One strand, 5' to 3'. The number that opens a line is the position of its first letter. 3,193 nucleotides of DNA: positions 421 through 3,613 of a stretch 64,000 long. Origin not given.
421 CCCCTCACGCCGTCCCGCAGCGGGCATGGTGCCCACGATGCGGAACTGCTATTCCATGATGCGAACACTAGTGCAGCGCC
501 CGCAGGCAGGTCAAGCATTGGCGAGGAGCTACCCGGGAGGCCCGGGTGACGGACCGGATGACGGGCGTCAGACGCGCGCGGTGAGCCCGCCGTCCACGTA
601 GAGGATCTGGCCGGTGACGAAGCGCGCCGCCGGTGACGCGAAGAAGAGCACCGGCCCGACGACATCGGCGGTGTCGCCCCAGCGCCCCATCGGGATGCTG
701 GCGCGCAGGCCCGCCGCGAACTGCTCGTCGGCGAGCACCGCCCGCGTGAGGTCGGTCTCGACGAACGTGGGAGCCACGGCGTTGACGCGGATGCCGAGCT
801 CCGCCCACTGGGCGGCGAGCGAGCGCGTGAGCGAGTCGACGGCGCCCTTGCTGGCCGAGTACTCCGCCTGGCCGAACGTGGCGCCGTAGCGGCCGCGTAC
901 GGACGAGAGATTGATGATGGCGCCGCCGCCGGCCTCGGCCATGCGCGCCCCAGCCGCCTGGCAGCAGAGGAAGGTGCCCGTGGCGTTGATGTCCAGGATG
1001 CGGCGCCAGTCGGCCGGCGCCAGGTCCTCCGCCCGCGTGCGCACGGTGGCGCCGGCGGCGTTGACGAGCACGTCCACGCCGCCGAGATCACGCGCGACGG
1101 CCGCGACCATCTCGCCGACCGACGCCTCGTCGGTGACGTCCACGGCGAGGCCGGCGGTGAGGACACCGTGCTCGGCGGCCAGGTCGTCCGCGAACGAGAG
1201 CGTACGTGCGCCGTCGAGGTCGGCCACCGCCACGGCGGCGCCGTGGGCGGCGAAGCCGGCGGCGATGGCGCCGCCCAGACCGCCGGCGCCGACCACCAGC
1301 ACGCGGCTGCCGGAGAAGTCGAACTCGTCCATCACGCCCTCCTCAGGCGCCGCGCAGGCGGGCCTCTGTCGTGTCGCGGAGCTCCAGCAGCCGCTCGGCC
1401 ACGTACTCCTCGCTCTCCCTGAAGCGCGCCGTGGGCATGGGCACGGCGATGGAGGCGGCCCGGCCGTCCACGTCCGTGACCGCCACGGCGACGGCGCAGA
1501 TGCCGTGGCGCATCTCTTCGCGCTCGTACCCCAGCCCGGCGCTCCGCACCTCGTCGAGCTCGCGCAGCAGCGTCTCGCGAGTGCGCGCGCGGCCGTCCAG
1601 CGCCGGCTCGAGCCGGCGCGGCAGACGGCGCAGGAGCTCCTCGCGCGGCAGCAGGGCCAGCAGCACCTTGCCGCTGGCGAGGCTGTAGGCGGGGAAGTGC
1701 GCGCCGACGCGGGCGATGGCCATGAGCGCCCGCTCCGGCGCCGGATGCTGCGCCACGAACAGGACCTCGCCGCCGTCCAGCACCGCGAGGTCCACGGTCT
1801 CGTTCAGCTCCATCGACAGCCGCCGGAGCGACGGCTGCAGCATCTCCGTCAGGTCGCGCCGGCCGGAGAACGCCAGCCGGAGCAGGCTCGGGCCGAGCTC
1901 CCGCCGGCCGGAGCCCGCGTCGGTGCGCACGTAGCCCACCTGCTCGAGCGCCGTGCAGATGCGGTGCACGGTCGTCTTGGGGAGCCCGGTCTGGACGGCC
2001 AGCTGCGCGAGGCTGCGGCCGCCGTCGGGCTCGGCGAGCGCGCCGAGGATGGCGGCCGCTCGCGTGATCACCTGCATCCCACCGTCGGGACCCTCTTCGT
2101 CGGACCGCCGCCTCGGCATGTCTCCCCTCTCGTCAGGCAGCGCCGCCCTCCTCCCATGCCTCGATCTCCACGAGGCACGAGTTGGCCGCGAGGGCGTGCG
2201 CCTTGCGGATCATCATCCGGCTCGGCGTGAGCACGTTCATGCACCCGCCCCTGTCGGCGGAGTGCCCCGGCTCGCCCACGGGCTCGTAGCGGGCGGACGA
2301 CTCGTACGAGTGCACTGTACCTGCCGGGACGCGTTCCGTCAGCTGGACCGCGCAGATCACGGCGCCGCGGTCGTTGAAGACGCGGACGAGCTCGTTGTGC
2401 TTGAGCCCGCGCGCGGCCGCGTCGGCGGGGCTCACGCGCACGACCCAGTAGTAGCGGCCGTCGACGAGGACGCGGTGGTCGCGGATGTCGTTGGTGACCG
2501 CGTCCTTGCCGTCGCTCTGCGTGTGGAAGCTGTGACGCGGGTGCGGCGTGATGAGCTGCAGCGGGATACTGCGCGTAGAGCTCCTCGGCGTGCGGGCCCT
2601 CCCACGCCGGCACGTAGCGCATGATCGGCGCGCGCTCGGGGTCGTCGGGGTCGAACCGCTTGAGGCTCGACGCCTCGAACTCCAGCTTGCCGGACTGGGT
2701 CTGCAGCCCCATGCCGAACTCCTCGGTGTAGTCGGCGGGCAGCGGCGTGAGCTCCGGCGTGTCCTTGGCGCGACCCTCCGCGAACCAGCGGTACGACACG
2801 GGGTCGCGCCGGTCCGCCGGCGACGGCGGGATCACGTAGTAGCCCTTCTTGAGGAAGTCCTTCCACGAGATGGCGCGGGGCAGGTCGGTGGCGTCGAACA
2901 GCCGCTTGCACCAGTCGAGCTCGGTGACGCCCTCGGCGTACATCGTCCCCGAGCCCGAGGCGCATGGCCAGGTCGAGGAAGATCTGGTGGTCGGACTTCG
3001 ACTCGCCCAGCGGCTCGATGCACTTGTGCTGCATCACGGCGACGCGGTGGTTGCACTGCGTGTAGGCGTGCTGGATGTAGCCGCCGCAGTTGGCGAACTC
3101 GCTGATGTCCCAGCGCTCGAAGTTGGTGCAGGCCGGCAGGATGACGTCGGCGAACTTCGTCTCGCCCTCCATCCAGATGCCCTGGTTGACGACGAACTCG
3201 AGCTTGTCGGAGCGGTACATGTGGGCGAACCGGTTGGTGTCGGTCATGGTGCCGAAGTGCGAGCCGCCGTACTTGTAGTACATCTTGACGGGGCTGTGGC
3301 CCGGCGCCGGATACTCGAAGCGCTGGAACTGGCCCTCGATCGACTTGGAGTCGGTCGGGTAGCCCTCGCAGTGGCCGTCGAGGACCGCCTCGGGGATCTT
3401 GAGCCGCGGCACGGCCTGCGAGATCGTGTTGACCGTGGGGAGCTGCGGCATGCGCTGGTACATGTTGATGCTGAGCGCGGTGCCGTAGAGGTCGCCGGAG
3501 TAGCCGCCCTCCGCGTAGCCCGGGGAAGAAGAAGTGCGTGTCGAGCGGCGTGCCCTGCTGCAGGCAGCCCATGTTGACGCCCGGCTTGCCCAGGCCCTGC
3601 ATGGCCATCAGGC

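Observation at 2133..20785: Three pyrogallol-transhydroxylase-like (AthL/BthL-type) molybdoenzyme paralogues inside a self-contained molybdenum-cofactor island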

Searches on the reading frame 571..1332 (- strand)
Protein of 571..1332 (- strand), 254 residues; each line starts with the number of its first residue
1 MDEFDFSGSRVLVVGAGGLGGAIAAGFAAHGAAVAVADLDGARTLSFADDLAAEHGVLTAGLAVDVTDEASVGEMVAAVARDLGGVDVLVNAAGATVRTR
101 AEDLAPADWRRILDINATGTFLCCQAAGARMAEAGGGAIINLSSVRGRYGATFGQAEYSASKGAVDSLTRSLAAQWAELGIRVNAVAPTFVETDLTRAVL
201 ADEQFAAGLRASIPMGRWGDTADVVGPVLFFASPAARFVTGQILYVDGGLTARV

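Call 40: search_protein_families(library=pfam, proteins=[window:571-1332:-], max_evalue=1)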
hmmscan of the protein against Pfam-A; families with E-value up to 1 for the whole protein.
seq(254 aa): 13 families
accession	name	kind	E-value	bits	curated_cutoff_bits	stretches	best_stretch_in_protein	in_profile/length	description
PF13561.12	adh_short_C2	-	6.3e-64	216.2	27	1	17-251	6-236/236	Enoyl-(Acyl carrier protein) reductase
PF00106.31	adh_short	-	1.2e-48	165.6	26.6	1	11-203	3-194/195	short chain dehydrogenase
PF08659.16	KR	-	5.2e-10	40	22.6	1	11-175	3-166/180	KR domain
PF23441.1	SDR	-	0.0014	18.5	27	1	159-250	164-255/258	SDR-like rossmann domain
PF03435.24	Sacchrp_dh_NADP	-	0.0024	18.6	25.1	1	11-97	1-80/129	Saccharopine dehydrogenase NADP binding domain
PF13241.12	NAD_binding_7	-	0.0025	18.8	22.1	1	5-93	4-92/104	Putative NAD(P)-binding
PF01488.26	Shikimate_DH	-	0.0053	17.3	24.3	1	5-55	9-56/138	Shikimate / quinate 5-dehydrogenase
PF02737.24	3HCDH_N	-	0.0084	16.5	22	1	11-53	2-44/180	3-hydroxyacyl-CoA dehydrogenase, NAD binding domain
PF00899.27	ThiF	-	0.012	15.2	28.1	1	8-38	20-51/238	ThiF family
PF03721.20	UDPG_MGDP_dh_N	-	0.066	13.2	27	1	10-43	2-35/187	UDP-glucose/GDP-mannose dehydrogenase family, NAD binding domain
PF02826.25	2-Hacid_dh_C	-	0.11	12.4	25.1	1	5-41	33-69/178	D-isomer specific 2-hydroxyacid dehydrogenase, NAD binding domain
PF02558.23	ApbA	-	0.17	11.9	22.2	1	11-37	1-27/150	Ketopantoate reductase PanE/ApbA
PF03807.23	F420_oxidored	-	0.2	12.7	21.6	1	11-54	2-47/94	NADP oxidoreductase coenzyme F420-dependent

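Call 63: search_protein_families(library=ncbifam, proteins=[window:571-1332:-], max_evalue=0.00001)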
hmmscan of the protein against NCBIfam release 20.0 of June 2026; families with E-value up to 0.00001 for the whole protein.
seq(254 aa): 219 families (the best 25 are shown)
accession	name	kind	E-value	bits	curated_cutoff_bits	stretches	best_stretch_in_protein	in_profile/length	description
NF006070.0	PRK08213.1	subfamily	1.3e-59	201.8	279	1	2-252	6-258/259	gluconate 5-dehydrogenase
NF004198.0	PRK05653.1-3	equivalog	5.4e-59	199.6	296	1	8-250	7-246/248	3-oxoacyl-ACP reductase FabG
NF052558.1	MBtsdlDhBudC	equivalog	1.6e-58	198.2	270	1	6-253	1-244/250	meso-2,3-butanediol dehydrogenase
TIGR01830.1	3oxo_ACP_reduc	equivalog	7e-58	196.2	297.75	1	12-250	2-238/239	3-oxoacyl-[acyl-carrier-protein] reductase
NF005711.0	PRK07523.1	subfamily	1.2e-57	195.5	413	1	3-253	5-254/255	SDR family oxidoreductase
NF005559.1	PRK07231.1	subfamily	3.6e-57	193.7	215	1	6-251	2-248/249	glucose 1-dehydrogenase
NF004791.0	PRK06138.1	equivalog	1.2e-56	191.9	312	1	11-252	8-251/252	SDR family oxidoreductase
NF009466.0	PRK12826.1-2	subfamily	3.7e-56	190.3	222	1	10-251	5-245/248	3-oxoacyl-ACP reductase FabG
NF005309.0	PRK06841.1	subfamily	6.4e-56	189.7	286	1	3-252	10-254/255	GolD/DthD family dehydrogenase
NF004778.0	PRK06124.1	equivalog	7.3e-54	182.8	303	1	2-253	5-255/256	SDR family oxidoreductase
NF005067.0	PRK06484.1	equivalog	8.7e-53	179.6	713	1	11-252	277-513/524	short chain dehydrogenase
TIGR01832.1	kduD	equivalog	1.3e-52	178.8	338.85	1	4-253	1-248/248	2-dehydro-3-deoxy-D-gluconate 5-dehydrogenase KduD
NF004774.0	PRK06114.1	equivalog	1.4e-52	178.7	360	1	2-251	10-260/262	SDR family oxidoreductase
NF004197.0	PRK05653.1-1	equivalog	7.4e-52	176.4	332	1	7-251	6-247/249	3-oxoacyl-ACP reductase FabG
NF053701.1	CsHdxCHCADhChcB2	equivalog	1.6e-51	175.2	350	1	11-252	7-244/245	cis-4-hydroxycyclohexanecarboxylate dehydrogenase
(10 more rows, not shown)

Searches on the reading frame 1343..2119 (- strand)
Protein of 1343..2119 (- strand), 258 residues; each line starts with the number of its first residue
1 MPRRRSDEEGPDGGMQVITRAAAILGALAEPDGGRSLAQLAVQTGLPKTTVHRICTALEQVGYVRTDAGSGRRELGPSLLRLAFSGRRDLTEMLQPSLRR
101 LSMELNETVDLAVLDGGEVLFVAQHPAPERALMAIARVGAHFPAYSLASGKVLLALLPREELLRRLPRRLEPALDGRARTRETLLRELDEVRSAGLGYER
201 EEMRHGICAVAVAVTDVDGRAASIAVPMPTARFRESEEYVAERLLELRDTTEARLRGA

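Call 61: search_protein_families(library=pfam, proteins=[window:1343-2119:-], max_evalue=0.001)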
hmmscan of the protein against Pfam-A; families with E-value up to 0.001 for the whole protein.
window:1343-2119:- (258 aa): 5 families
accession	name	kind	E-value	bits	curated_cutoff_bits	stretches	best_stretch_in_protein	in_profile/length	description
PF01614.24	IclR_C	-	2.3e-33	115.7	24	1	87-246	6-167/174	Bacterial transcriptional regulator IclR C-terminal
PF09339.16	HTH_IclR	-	2.2e-15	56.6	22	1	18-67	2-51/52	IclR helix-turn-helix domain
PF12802.13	MarR_2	-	4.1e-08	33.7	27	1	20-73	6-61/61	MarR family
PF13412.12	HTH_24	-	1.6e-05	24.8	21.9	1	23-65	7-48/48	Winged helix-turn-helix DNA-binding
PF25213.1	HVO_A0261_N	-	0.00039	20.7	35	1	19-69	11-59/86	HVO_A0261 N-terminal domain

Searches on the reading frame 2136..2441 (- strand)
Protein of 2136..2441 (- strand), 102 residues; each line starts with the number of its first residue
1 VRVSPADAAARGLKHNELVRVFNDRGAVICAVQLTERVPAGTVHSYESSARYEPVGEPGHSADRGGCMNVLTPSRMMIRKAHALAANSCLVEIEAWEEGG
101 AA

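Call 5: search_protein_families(library=pfam, proteins=[window:2136-2441:-], max_evalue=0.01)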
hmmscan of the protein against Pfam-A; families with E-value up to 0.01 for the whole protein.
seq(102 aa): 1 family
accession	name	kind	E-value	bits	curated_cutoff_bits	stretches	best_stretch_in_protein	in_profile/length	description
PF01568.27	Molydop_binding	-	9e-16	58.3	26.8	1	2-78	33-98/110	Molydopterin dinucleotide binding domain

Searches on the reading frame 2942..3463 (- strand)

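Call 5: search_protein_families(library=pfam, proteins=[window:2942-3463:-], max_evalue=0.01)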
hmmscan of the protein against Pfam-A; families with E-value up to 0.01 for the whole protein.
seq(174 aa): 1 family
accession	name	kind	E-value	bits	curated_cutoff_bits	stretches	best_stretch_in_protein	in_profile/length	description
PF00384.28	Molybdopterin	-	7.4e-12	45.4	24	1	54-166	254-351/353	Molybdopterin oxidoreductase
